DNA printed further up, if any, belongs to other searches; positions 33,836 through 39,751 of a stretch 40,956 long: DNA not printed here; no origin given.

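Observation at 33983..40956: Translationally coupled UvrD-like SF1 helicase plus giant DEVH helicase/DUF1998/nuclease: DruE-like candidate defence (or repair) module with no known partner genes, cut by the window edge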

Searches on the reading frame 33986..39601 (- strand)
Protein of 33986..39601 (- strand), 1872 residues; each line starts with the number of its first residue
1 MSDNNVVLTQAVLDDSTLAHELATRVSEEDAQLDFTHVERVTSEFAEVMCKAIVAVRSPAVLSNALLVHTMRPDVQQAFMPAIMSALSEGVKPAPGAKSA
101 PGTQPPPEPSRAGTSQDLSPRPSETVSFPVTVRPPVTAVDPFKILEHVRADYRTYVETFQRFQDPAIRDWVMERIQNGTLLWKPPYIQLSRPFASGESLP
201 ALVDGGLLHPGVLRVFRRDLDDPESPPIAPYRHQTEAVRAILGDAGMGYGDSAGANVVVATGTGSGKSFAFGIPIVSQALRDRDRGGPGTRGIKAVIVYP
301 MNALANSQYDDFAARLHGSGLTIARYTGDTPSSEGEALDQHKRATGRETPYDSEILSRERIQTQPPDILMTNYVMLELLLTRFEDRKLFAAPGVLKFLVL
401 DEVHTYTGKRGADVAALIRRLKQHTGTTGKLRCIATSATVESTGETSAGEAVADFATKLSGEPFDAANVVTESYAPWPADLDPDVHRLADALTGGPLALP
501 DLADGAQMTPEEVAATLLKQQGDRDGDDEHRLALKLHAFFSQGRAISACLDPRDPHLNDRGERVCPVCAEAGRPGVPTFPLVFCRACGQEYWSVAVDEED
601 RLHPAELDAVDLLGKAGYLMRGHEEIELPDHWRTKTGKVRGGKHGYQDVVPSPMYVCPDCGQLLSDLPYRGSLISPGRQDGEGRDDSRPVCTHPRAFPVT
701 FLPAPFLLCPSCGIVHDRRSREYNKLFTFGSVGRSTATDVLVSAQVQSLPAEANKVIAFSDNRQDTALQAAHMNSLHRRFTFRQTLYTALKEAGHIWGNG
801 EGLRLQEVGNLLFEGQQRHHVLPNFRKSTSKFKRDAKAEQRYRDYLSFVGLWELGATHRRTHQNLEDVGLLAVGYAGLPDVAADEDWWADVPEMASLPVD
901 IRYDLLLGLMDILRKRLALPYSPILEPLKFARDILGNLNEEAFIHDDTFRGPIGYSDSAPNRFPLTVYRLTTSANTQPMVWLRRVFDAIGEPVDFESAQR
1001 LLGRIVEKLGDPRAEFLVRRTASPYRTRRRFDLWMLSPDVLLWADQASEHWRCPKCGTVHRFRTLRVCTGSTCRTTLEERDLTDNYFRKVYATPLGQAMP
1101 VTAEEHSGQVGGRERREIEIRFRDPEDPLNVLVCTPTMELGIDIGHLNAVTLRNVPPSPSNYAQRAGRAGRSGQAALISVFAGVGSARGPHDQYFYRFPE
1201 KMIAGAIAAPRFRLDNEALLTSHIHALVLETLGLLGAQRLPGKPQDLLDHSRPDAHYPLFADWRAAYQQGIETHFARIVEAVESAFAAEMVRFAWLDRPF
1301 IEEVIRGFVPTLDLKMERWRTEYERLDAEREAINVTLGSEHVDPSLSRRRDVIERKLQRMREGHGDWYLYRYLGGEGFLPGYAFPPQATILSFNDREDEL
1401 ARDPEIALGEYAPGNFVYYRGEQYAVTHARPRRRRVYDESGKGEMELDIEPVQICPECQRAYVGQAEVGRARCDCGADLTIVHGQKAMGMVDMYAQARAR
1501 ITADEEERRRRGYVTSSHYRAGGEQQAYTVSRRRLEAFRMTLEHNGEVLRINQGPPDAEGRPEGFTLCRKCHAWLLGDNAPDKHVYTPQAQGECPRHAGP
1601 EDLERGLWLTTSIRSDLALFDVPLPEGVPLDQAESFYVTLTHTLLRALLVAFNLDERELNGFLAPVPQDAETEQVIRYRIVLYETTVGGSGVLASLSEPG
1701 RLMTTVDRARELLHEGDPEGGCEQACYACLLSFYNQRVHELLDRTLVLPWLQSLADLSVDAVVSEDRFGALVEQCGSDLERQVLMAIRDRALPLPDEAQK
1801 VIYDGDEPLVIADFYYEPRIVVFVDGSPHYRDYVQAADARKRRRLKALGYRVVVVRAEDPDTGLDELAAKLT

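Call 7: search_protein_families(library=pfam, proteins=[window:33986-39601:-], max_evalue=0.01)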
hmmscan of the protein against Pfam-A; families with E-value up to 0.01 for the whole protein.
window:33986-39601:- (1872 aa): 5 families
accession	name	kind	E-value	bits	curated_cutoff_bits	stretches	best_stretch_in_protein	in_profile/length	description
PF00270.35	DEAD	-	2.2e-21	76.8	26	1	232-442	2-162/167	DEAD/DEAH box helicase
PF00271.37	Helicase_C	-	1.9e-12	47.9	23.5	1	1100-1173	39-110/110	Helicase conserved C-terminal domain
PF09369.15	MZB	-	1.8e-07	32.2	24.2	1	1640-1730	1-80/80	MrfA Zn-binding domain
PF04480.18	DUF559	-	0.0032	17.8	20.6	1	1811-1858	45-91/109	Protein of unknown function (DUF559)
PF08271.17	Zn_Ribbon_TF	-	0.0061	16.5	29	0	655-666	20-31/43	TFIIB zinc-binding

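Call 8: search_protein_families(library=padloc, proteins=[window:33986-39601:-], max_evalue=0.01)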
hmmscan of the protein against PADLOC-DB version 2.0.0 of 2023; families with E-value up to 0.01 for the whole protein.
window:33986-39601:- (1872 aa): 41 families (the best 25 are shown)
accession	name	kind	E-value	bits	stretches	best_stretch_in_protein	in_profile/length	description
PDLC00013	DruE1|DruE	-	4e-121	404.2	4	1034-1761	965-1683/1776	SNF2 family N-terminal domain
PDLC00037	DruE3|DruE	-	6.8e-116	386.8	2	1102-1788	1032-1708/2055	SNF2 family N-terminal domain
PDLC00015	DruE2|DruE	-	5.8e-90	300.8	4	1001-1765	1030-1783/1887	SNF2 family N-terminal domain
PDLC00014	DruE2|DruE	-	1.4e-86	289.3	5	1036-1231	1094-1299/1928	SNF2 family N-terminal domain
PDLC00035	DruE3|DruE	-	5e-85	284.3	3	177-473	48-330/1460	SNF2 family N-terminal domain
PDLC00036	DruE3|DruE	-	8.8e-75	249.8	3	229-471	92-314/2023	SNF2 family N-terminal domain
PDLC00051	DruE4|DruE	-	7.9e-72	240.5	5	1034-1230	1019-1223/1829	SNF2 family N-terminal domain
PDLC02896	DpdJ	-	2.9e-26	89.5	2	346-442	317-414/1487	DpdJ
PDLC03960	SngC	-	3.9e-26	90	2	234-443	29-198/720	-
PDLC02503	BrxHI|BrxHII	-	7.9e-25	85.2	2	1109-1172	281-342/698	BrxHI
PDLC02569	DrmA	-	8.7e-16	54.9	2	1115-1183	817-884/1095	DrmA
PDLC02501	BrxHI|BrxHII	-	1.1e-14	51.5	2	1106-1174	278-344/925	BrxHI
PDLC02570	DrmA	-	3.2e-14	50.2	2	1126-1202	579-651/851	DrmA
PDLC02893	DpdJ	-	4.1e-11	39.6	1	362-433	345-418/876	DpdJ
PDLC02895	DpdJ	-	3e-09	32.3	1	251-316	862-924/2112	DpdJ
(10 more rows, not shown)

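Call 9: search_protein_families(library=ncbifam, proteins=[window:33986-39601:-], max_evalue=0.01)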
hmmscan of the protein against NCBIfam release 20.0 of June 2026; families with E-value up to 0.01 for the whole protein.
window:33986-39601:- (1872 aa): 22 families
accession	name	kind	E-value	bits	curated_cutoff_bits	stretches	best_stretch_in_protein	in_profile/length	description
TIGR03817.1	DECH_helic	hypoth_equivalog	8.6e-33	113.5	874.1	2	252-447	49-211/742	helicase/secretion neighborhood putative DEAH-box helicase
NF041067.1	DpdJ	equivalog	5.5e-23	80.6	800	2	353-442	317-407/1482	protein DpdJ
TIGR04121.1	DEXH_lig_assoc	equivalog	8.1e-21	73.4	850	2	253-445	27-189/804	ligase-associated DNA damage response DEXH box helicase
NF010338.0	PRK13767.1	equivalog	7.9e-18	64.1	849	2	253-443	47-221/877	ATP-dependent helicase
NF007284.0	PRK09751.1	equivalog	2.1e-10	38.5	1496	2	1101-1171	350-418/1538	ATP-dependent helicase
NF053631.1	RNA_helic_CshA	equivalog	1.8e-08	33.7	646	1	1103-1177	264-336/434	degradosome RNA helicase CshA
NF008744.0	PRK11776.1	equivalog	6e-07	28.4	524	1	1102-1177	268-341/460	ATP-dependent RNA helicase DbpA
NF053636.1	DDHlcsCsdAPsy1082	equivalog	4.2e-06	25.6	890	0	253-311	39-93/512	DEAD/DEAH box helicase CsdA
NF007882.0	PRK10590.1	equivalog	1.5e-05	24.2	743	0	1128-1174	295-341/456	ATP-dependent RNA helicase RhlE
TIGR02621.3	cas3_GSU0051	exception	4.5e-05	22.4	400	0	1121-1180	323-382/854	type I-G CRISPR-associated helicase/endonuclease Cas3g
NF008394.0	PRK11192.1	equivalog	4.8e-05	22.4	507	0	1112-1175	283-344/441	ATP-dependent RNA helicase SrmB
NF053711.1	RNA_heli_RhlE1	exception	9e-05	21.4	750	0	1120-1175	288-341/434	RNA helicase RhlE1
NF041063.1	DpdF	equivalog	0.00014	20.6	550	0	1107-1177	409-477/813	protein DpdF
NF038317.1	DISARM_DrmD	equivalog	0.00016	20.1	610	1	1107-1185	540-622/1021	DISARM system SNF2-like helicase DrmD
NF001308.0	PRK00254.1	equivalog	0.00023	19.5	1216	1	253-334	38-109/720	ATP-dependent DNA helicase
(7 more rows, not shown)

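Call 10: find_encoding_contigs(protein=window:33986-39601:-, flank=10000, max_places=6)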
Protein window:33986-39601:- (1872 aa): no gene with exactly this product is on record in the collection.
